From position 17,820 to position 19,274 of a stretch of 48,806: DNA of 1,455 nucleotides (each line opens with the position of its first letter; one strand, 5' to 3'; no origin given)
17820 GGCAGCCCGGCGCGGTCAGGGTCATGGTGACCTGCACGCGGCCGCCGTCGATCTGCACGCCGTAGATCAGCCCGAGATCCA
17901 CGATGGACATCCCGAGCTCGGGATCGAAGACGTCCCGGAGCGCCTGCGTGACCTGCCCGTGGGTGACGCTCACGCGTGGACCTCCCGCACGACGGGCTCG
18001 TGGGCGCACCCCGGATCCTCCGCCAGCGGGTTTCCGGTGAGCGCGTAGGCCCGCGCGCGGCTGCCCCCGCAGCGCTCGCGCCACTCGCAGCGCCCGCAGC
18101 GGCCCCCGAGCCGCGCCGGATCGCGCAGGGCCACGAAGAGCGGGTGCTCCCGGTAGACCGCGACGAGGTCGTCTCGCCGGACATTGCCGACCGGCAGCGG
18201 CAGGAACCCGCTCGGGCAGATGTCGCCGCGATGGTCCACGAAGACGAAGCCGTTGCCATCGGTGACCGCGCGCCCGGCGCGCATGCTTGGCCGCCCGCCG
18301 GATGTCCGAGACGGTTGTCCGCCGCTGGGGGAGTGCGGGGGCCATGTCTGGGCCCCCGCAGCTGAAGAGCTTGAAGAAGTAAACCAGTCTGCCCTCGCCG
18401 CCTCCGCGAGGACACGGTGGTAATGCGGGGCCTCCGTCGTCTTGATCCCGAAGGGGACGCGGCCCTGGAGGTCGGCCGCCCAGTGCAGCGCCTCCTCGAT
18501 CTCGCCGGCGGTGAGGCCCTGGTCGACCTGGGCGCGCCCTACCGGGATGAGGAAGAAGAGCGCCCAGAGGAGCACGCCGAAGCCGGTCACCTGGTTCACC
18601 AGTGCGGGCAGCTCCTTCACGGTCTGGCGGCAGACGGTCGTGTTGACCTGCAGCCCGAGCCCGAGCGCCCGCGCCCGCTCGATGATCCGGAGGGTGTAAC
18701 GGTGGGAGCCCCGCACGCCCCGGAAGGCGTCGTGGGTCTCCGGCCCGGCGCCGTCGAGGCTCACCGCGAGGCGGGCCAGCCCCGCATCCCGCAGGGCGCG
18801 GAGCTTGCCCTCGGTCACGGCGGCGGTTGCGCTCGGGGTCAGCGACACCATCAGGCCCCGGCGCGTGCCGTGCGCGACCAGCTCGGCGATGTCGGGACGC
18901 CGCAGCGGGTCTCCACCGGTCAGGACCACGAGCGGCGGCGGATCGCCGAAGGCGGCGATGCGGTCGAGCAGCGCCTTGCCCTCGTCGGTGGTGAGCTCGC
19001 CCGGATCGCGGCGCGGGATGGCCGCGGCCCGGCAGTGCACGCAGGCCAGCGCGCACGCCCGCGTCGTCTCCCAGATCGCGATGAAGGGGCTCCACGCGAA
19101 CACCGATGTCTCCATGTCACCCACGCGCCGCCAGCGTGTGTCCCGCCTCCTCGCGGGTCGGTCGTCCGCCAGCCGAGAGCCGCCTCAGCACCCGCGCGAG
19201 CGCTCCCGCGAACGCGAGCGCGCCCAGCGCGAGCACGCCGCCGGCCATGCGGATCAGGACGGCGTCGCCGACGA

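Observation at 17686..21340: Operator-controlled operon of unknown function: DUF1858/DUF2249, 12-TM His-motif protein, radical SAM/SPASM, DUF59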

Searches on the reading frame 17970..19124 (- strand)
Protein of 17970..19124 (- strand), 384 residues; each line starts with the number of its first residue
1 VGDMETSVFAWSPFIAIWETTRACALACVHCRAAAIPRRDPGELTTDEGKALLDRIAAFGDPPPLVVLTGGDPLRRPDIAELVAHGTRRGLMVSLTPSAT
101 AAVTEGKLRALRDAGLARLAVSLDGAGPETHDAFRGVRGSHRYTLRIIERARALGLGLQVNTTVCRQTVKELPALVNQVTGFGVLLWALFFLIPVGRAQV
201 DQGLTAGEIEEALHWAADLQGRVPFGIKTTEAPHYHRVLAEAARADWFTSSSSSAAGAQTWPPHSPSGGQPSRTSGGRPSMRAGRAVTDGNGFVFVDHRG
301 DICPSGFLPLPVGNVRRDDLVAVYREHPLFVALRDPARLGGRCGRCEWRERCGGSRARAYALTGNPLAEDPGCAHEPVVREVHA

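Call 3: search_protein_families(library=pfam, proteins=[window:17970-19124:-], max_evalue=0.01)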
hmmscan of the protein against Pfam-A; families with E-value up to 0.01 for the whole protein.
window:17970-19124:- (384 aa): 1 family
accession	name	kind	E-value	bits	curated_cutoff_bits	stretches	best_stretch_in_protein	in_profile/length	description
PF04055.27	Radical_SAM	-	6e-21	75.8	29.5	1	19-176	2-163/166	Radical SAM superfamily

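Call 7: search_protein_families(library=ncbifam, proteins=[window:17970-19124:-], max_evalue=0.01)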
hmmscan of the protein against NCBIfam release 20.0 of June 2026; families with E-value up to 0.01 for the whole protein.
window:17970-19124:- (384 aa): 48 families (the best 25 are shown)
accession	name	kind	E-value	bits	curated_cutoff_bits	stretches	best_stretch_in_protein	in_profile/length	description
TIGR04053.2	TIGR04053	equivalog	1.9e-135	451.8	395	1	12-377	6-366/366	TIGR04053 family radical SAM/SPASM domain-containing protein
TIGR04545.1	rSAM_ahbD_hemeb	equivalog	9.3e-89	298.2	500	2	17-251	3-236/339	heme b synthase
TIGR04055.1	rSAM_NirJ2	equivalog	2.1e-55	188.5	500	2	17-242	3-226/326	putative heme d1 biosynthesis radical SAM protein NirJ2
TIGR04051.1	rSAM_NirJ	equivalog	2e-44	152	515.45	2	15-202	3-186/354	heme d1 biosynthesis radical SAM protein NirJ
TIGR04347.1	pseudo_SAM_Halo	equivalog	1.7e-43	149.3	525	2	15-195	39-215/390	TIGR04347 family pseudo-SAM/SPASM protein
TIGR04546.1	rSAM_ahbC_deAc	equivalog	3.8e-42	144.5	650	2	15-198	40-219/390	12,18-didecarboxysiroheme deacetylase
TIGR04054.1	rSAM_NirJ1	equivalog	2.7e-35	121.7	650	2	15-197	37-215/387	putative heme d1 biosynthesis radical SAM protein NirJ1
TIGR04303.1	GeoRSP_rSAM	equivalog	2.7e-34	119.2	400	2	13-178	4-163/325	GeoRSP system radical SAM/SPASM protein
TIGR03962.1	mycofact_rSAM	equivalog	4.5e-33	114.8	265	2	13-198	11-191/339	mycofactocin radical SAM maturase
TIGR02109.1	PQQ_syn_pqqE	equivalog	7.1e-32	110.7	381.35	2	13-177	6-167/358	pyrroloquinoline quinone biosynthesis protein PqqE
TIGR03913.1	rad_SAM_trio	equivalog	2.7e-29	101.9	591.75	1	10-199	15-199/477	GDL motif peptide-associated radical SAM/SPASM maturase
TIGR04133.1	rSAM_w_lipo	hypoth_equivalog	3.6e-27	95.2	425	1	17-205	27-215/350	TIGR04133 family radical SAM/SPASM protein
TIGR04103.1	rSAM_nif11_3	equivalog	4.7e-27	94.6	725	1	16-200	7-186/412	nif11-class peptide radical SAM maturase 3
NF045574.1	sacti_mat_StsB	exception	8.9e-25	87.4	625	1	19-202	101-279/466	StsB family radical SAM/SPASM domain sactipeptide maturase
TIGR04251.1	SCM_rSAM_ScmF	equivalog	3.2e-20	72.8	400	2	20-185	10-175/353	SynChlorMet cassette radical SAM/SPASM protein ScmF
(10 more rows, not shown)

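Call 18: find_homologous_proteins(query=window:17970-19124:-, max_evalue=1e-10)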
Query window:17970-19124:- (384 aa): 7799 proteins with E <= 1e-10 among 8000 candidates; the best 120 are listed.
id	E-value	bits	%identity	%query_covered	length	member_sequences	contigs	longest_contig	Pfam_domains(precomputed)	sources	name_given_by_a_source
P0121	2.3e-256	868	100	99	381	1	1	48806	PF04055.28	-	-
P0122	1.2e-237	807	93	99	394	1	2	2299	PF04055.28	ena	-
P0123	6.2e-221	752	89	99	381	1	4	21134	PF04055.28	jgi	jgi:radical SAM protein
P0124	1.1e-220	751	89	99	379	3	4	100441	PF04055.28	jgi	jgi:radical SAM protein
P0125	5.2e-210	716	83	99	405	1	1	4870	PF04055.28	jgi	jgi:AdoMet-dependent heme synthase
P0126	5.1e-206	703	78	99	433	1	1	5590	PF04055.28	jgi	jgi:MoaA/NifB/PqqE/SkfB family radical SAM enzyme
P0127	1.0e-202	692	83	99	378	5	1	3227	PF04055.28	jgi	jgi:radical SAM protein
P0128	1.6e-201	688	83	99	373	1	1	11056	PF04055.28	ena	-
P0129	3.3e-197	674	81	97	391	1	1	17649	PF04055.28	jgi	jgi:radical SAM protein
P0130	5.4e-196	670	81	98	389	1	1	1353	PF04055.28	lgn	-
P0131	6.7e-196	669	82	96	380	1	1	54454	PF04055.28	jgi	jgi:radical SAM protein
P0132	7.9e-192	656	78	98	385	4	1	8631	PF04055.28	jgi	jgi:radical SAM protein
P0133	2.1e-191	654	79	98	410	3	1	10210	PF04055.28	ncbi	-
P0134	2.8e-191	654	74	99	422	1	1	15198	PF04055.28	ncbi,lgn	-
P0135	6.0e-190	650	80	96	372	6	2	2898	PF04055.28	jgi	jgi:radical SAM protein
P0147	1.2e-184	632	78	98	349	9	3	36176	PF04055.28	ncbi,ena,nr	ncbi:MAG TPA: radical SAM protein [Candidatus Dormibacteraeota bacterium]|nr:radical SAM protein [Ca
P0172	3.7e-176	604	72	96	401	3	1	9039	PF04055.28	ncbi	ncbi:MAG TPA: TIGR04053 family radical SAM/SPASM domain-containing protein [Methylomirabilota bacter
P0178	6.3e-174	597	74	96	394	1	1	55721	PF04055.28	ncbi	ncbi:MAG TPA: TIGR04053 family radical SAM/SPASM domain-containing protein [Methylomirabilota bacter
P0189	4.0e-170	584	73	97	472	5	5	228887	PF01883.25,PF04055.28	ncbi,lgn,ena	-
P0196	3.7e-169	581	74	97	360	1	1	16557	PF04055.28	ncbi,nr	ncbi:MAG TPA: TIGR04053 family radical SAM/SPASM domain-containing protein [Methylomirabilota bacter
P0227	1.7e-164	566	71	97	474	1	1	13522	PF01883.25,PF04055.28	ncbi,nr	ncbi:MAG TPA: TIGR04053 family radical SAM/SPASM domain-containing protein [Methylomirabilota bacter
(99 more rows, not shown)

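Call 27: find_encoding_contigs(protein=P0147, flank=8000, max_places=3)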
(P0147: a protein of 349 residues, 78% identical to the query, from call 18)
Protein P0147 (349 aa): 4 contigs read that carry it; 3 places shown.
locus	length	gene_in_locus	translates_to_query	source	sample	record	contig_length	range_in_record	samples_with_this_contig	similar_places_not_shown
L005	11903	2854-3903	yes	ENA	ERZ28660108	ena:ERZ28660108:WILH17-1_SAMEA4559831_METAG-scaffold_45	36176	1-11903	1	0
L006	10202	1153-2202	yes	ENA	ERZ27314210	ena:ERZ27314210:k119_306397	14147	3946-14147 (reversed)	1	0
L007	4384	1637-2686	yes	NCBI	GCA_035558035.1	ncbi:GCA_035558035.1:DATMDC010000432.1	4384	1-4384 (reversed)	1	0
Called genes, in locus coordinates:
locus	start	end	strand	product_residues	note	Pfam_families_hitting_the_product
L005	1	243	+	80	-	?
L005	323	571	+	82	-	PF04405:ScdA_N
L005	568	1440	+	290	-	PF08984:DUF1858, PF10006:DUF2249, PF01206:TusA, PF10006:DUF2249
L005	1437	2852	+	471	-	PF00115:COX1 (weak)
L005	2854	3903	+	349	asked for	PF04055:Radical_SAM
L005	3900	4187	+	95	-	PF01883:FeS_assembly_P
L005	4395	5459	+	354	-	PF07731:Cu-oxidase_2, PF07732:Cu-oxidase_3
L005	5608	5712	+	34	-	-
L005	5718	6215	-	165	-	PF19825:DUF6306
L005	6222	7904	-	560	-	PF01642:MM_CoA_mutase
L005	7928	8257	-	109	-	PF02776:TPP_enzyme_N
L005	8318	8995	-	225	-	PF00571:CBS, PF04972:BON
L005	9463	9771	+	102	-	-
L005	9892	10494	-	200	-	PF01814:Hemerythrin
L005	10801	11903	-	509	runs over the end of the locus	PF02310:B12-binding, PF04055:Radical_SAM, PF13282:DUF4070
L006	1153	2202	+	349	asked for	PF04055:Radical_SAM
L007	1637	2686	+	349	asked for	PF04055:Radical_SAM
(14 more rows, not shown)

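Call 28: find_encoding_contigs(protein=P0189, flank=8000, max_places=3)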
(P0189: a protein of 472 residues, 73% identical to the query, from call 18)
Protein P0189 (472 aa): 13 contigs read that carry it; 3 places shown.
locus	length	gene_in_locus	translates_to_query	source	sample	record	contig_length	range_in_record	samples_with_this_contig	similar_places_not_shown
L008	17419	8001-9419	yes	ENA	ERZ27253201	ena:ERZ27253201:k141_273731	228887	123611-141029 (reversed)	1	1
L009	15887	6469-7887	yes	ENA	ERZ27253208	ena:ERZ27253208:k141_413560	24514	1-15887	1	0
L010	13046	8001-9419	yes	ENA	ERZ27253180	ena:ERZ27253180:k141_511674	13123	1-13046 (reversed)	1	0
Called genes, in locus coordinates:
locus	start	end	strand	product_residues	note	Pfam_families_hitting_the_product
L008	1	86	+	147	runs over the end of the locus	PF00115:COX1 (weak)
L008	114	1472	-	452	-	PF00072:Response_reg, PF00158:Sigma54_activat, PF14532:Sigma54_activ_2, PF07728:AAA_5 (weak), PF25601:AAA_lid_14, PF02954:HTH_8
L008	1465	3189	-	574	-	PF17203:sCache_3_2 (faint), PF00512:HisKA, PF02518:HATPase_c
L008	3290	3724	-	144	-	-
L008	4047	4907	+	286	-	PF14522:Cytochrome_C7 (faint), PF13435:Cytochrome_C554 (weak)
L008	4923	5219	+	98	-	-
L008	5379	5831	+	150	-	PF10006:DUF2249, PF04405:ScdA_N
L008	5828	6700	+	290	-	PF08984:DUF1858, PF10006:DUF2249, PF01206:TusA, PF10006:DUF2249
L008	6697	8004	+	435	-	PF00115:COX1 (weak)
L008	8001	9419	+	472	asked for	PF04055:Radical_SAM, PF01883:FeS_assembly_P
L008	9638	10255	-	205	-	PF02630:SCO1-SenC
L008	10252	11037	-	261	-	PF03781:FGE-sulfatase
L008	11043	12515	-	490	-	PF07731:Cu-oxidase_2 (faint), PF07732:Cu-oxidase_3, PF00127:Copper-bind (faint), PF00034:Cytochrom_C, PF13442:Cytochrome_CBB3 (weak)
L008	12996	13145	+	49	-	-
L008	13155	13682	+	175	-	PF00116:COX2 (faint)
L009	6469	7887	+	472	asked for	PF04055:Radical_SAM, PF01883:FeS_assembly_P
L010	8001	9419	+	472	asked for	PF04055:Radical_SAM, PF01883:FeS_assembly_P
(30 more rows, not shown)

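Call 32: search_solved_structures(query=A1, max_evalue=0.001, show_alignments=2)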
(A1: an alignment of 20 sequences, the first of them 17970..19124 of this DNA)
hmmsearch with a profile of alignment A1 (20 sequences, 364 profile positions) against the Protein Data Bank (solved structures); distinct sequences matched with E-value up to 0.001: 8.
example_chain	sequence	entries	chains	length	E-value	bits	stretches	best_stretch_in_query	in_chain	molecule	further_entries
6c8v_A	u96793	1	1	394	6.4e-25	91.2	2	13-182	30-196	Coenzyme PQQ synthesis protein E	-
7vob_C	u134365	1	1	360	2.1e-21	79.6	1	19-187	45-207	Cytosylglucuronate decarboxylase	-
7voc_C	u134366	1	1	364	2.2e-21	79.6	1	19-187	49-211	Cytosylglucuronate decarboxylase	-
6efn_A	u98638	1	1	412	5.5e-13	51.9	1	15-198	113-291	Sporulation killing factor maturation protein SkfB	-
7tol_A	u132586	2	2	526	1.9e-09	40.3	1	11-131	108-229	glycerol dibiphytanyl glycerol tetraether - macrocyclic archaeol synthase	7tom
8wm2_A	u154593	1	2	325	2e-09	40.2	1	20-213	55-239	Fe-S radical SAM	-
1tv7_A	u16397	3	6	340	1.7e-07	33.9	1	20-164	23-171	Molybdenum cofactor biosynthesis protein A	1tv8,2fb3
2fb2_A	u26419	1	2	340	1.8e-07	33.8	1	18-164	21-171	Molybdenum cofactor biosynthesis protein A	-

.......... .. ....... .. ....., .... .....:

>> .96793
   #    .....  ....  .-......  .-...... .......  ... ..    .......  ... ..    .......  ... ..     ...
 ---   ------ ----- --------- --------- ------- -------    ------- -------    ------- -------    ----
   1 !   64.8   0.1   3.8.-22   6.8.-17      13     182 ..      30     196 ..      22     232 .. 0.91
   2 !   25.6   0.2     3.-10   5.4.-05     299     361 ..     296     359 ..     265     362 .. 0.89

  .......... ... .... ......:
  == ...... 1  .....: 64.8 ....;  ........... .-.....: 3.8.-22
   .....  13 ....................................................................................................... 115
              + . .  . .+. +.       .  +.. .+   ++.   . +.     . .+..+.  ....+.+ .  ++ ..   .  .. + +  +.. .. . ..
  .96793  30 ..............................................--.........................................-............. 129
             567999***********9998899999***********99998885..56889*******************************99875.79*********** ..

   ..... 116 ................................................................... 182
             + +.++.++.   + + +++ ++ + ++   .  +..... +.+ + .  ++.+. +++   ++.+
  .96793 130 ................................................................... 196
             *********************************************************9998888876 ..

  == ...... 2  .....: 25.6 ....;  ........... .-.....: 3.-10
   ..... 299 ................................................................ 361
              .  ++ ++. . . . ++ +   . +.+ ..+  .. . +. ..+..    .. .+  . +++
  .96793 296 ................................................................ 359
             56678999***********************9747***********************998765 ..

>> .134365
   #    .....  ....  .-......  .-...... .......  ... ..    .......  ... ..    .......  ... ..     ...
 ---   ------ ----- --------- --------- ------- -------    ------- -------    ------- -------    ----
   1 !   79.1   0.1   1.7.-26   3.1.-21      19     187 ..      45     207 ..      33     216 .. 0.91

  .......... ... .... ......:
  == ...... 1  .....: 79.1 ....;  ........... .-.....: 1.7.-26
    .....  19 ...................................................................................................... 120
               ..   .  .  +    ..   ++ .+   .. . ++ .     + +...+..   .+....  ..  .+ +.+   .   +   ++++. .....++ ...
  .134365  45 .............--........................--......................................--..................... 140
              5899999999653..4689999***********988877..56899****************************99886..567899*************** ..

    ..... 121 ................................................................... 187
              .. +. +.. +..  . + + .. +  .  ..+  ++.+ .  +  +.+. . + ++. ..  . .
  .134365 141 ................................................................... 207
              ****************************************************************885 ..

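Call 41: find_related_loci(query=A1, collection=genome_contigs, flank=8000)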
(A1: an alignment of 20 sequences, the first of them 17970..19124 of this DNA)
Query A1 (384 aa) in genome_contigs; peptide patterns used: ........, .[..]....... (x = any residue, [..] = any of these).
380 stretches matched a pattern; 229 encode a relative of the query (tblastn E <= 1e-3); the best 80 are kept; 80 distinct loci.
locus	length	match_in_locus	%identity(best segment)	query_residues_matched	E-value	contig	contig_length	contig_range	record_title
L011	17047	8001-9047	78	3-383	0e+0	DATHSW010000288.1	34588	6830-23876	MAG TPA_asm: Candidatus Deferrimicrobiaceae bacterium isolate SMAG_U16061 k141_869530, whole genome shotgun sequence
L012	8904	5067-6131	78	3-380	0e+0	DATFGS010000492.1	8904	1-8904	MAG TPA_asm: Candidatus Methylomirabilota bacterium isolate SMAG_U8669 k141_363111, whole genome shotgun sequence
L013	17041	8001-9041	75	9-377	9e-176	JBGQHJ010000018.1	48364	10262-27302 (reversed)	MAG: Candidatus Methylomirabilia bacterium isolate OBJ2_061818_070_75 k141_255548_length_48364_cov_18.2397, whole genome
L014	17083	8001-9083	75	2-377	4e-175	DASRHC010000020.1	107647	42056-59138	MAG TPA_asm: Candidatus Methylomirabilota bacterium isolate SMAG_U10074 k141_854542, whole genome shotgun sequence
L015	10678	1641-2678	74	9-377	4e-175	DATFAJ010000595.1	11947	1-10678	MAG TPA_asm: Candidatus Methylomirabilota bacterium isolate SMAG_U8498 k141_392579, whole genome shotgun sequence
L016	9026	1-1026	75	13-377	9e-174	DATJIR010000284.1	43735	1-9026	MAG TPA_asm: Verrucomicrobiia bacterium isolate SMAG_U15543 k141_6627071, whole genome shotgun sequence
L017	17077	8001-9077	71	7-377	2e-169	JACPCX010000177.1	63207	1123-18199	MAG: Candidatus Rokuibacteriota bacterium isolate NC_groundwater_294_Ag_S-0.65um_70_18 S6_GD2017_2_S65_scaffold_294, who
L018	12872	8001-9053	71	6-377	3e-169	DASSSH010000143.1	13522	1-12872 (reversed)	MAG TPA_asm: Candidatus Methylomirabilota bacterium isolate SMAG_U510 k141_940472, whole genome shotgun sequence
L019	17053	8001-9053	72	9-377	5e-169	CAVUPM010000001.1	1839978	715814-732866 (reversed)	MAG: uncultured Candidatus Rokubacteria bacterium isolate MFD06229.bin.2.170 genome assembly, contig: contig_11623, whol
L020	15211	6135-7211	71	7-377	3e-168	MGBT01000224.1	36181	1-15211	MAG: Candidatus Rokubacteria bacterium GWA2_70_23 gwa2_scaffold_8252, whole genome shotgun sequence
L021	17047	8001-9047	71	9-378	7e-168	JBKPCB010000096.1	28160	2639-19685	MAG: Candidatus Methylomirabilota bacterium isolate GB_EKS_MAG_00063 GB_EKS_000000157884, whole genome shotgun sequence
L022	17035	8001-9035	74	7-374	8e-165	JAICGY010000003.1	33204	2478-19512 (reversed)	MAG: Candidatus Methylomirabilota bacterium isolate CK_bin.35 k141_635639_length_33204_cov_12.5984, whole genome shotgun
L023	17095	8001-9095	69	2-378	1e-164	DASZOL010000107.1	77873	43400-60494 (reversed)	MAG TPA_asm: Candidatus Methylomirabilota bacterium isolate SMAG_U5944 k141_225715, whole genome shotgun sequence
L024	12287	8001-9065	67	6-383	6e-163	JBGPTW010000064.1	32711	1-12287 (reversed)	MAG: Candidatus Methylomirabilia bacterium isolate OBJ1_062018_110_59 k141_2111501_length_32711_cov_15.5844, whole genom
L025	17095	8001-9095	69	1-377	4e-162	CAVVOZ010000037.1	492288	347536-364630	MAG: uncultured Candidatus Rokubacteria bacterium isolate MFD02242.bin.2.101 genome assembly, contig: contig_976, whole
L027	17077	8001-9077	70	7-377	4e-160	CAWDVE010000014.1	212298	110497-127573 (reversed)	MAG: uncultured Candidatus Rokubacteria bacterium isolate MFD05674.bin.2.168 genome assembly, contig: contig_39435, whol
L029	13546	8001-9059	69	9-377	1e-159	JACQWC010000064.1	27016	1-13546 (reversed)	MAG: Candidatus Rokuibacteriota bacterium isolate NC_groundwater_1479_Ag_S-0.65um_71_44 S_p65_S5_coassembly_k141_1398006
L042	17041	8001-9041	66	7-377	1e-152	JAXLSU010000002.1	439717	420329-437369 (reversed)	MAG: Gaiellales bacterium isolate STL-ACT43 C4.202.fa-2, whole genome shotgun sequence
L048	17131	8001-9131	57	3-379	3e-132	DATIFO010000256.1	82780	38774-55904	MAG TPA_asm: Candidatus Methylomirabilis sp. isolate SMAG_U16397 k141_2850349, whole genome shotgun sequence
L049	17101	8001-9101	58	9-377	9e-131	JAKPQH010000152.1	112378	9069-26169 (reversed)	MAG: bacterium isolate JPNA_maxbin.176 k141_496095, whole genome shotgun sequence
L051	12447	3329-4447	55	9-377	2e-125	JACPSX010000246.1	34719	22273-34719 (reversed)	MAG: Candidatus Tectomicrobia bacterium isolate NC_groundwater_717_Ag_S-0.2um_59_8 S36_SO-2_scaffold_400180, whole genom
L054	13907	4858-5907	57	9-377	5e-122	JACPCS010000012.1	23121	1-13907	MAG: Acidobacteria bacterium isolate NC_groundwater_289_Ag_S-0.65um_68_18 S6_GD2017_2_S65_scaffold_4363, whole genome sh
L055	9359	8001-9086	48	4-377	6e-117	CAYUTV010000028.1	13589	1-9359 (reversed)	MAG TPA_asm: uncultured Planctomycetia bacterium isolate binchicken_co16_157 genome assembly, contig: NODE_7590_length_1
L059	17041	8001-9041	51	8-377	1e-110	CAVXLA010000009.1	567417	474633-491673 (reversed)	MAG: uncultured Chloroflexia bacterium isolate MFD05942.bin.2.338 genome assembly, contig: contig_6580, whole genome sho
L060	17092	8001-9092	49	3-377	2e-110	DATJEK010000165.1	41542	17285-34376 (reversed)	MAG TPA_asm: Candidatus Eisenbacteria bacterium isolate SMAG_U15431 k141_6297109, whole genome shotgun sequence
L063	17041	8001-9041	50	8-377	6e-109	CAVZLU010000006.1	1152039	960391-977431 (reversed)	MAG: uncultured Chloroflexia bacterium isolate MFD02199.bin.2.5 genome assembly, contig: contig_4113, whole genome shotg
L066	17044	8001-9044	50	8-378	1e-107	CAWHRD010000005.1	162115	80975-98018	MAG: uncultured Chloroflexia bacterium isolate MFD05942.bin.3.408 genome assembly, contig: contig_6585, whole genome sho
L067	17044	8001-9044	50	8-378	6e-108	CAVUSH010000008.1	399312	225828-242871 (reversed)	MAG: uncultured Chloroflexia bacterium isolate MFD05942.bin.2.270 genome assembly, contig: contig_707, whole genome shot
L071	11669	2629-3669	49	8-377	3e-106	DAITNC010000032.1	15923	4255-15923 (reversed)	MAG TPA_asm: Candidatus Limnocylindrales bacterium isolate CTOTU10849 NODE_757_length_15923_cov_16.445488, whole genome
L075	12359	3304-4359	48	8-382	4e-105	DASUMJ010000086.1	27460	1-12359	MAG TPA_asm: Candidatus Limnocylindrales bacterium isolate SMAG_U1568 k141_1391366, whole genome shotgun sequence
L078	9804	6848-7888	48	8-377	2e-104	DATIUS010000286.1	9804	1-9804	MAG TPA_asm: Candidatus Sulfomarinibacteraceae bacterium isolate SMAG_U15987 k141_220768, whole genome shotgun sequence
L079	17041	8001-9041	49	8-377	2e-104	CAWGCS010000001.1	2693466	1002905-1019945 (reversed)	MAG: uncultured Chloroflexia bacterium isolate MFD05942.bin.1.304 genome assembly, contig: contig_3988, whole genome sho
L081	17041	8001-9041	48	8-377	1e-104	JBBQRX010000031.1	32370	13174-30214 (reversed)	MAG: Candidatus Limnocylindrales bacterium isolate Co_metawrap_1715 Cmw_1715_k141_19051110_length_32370_cov_21.9948, who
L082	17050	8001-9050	49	5-377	1e-104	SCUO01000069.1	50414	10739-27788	MAG: Chloroflexota bacterium isolate FW602_bin.52 FW602_bin.52-74028, whole genome shotgun sequence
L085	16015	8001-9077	47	5-377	5e-105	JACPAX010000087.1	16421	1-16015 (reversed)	MAG: Candidatus Omnitrophota bacterium isolate NC_groundwater_242_Ag_S-0.2um_58_8 S5_GD2017_2_S2_scaffold_3925, whole ge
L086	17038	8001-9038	49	5-373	9e-104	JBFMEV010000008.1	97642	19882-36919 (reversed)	MAG: Chloroflexota bacterium isolate MAG254 MAG254_8, whole genome shotgun sequence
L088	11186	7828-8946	55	3-379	5e-128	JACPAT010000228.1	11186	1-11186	MAG: Candidatus Methylomirabilota bacterium isolate NC_groundwater_238_Ag_S-0.2um_67_12 S5_GD2017_2_S2_scaffold_4338, wh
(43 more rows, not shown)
